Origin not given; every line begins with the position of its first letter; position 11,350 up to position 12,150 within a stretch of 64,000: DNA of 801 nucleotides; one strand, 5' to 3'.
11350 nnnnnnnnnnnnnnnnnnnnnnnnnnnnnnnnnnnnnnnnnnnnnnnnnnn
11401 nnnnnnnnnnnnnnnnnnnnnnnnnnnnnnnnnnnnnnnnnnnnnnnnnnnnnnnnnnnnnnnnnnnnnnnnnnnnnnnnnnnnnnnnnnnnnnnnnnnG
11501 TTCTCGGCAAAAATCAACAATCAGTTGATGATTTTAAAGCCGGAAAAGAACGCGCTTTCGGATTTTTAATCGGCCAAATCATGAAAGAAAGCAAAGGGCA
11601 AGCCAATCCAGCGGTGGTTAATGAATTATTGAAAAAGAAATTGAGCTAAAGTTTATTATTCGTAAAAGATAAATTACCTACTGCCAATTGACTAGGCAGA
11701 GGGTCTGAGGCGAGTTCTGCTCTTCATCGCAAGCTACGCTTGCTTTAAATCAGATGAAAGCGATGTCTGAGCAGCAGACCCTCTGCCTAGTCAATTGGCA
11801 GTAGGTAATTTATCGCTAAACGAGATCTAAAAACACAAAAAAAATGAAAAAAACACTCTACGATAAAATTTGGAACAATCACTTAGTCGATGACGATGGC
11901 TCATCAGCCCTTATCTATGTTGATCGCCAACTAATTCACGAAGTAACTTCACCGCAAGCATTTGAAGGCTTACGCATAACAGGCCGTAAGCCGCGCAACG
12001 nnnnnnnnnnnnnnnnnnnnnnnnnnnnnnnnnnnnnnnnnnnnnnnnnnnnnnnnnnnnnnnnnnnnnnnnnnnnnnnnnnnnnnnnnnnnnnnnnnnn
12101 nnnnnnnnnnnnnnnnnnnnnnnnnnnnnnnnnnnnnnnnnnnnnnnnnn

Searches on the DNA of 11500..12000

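Call 37: search_rna_families(source=window, start=11500, end=12000, threshold=evalue, max_evalue=10)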
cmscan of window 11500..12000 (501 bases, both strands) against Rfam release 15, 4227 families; matches with E-value up to 10: 4.
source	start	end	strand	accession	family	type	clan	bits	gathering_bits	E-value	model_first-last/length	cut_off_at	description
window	11677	11805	+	RF04128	MIR8562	Gene; miRNA;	-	40.2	211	6.8e-06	1-242/242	no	MIR8562 microRNA precursor family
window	11657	11799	+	RF01459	rliE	Gene; sRNA;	-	15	90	5.7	1-222/222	no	Listeria sRNA rliE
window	11628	11692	-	RF01384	InvR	Gene;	-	15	60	6.3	1-91/91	no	Invasion gene-associated RNA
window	11701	11781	+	RF02965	CyVA-1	Gene; sRNA;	-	14.7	41.4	2.7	1-77/77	no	CyVA-1 RNA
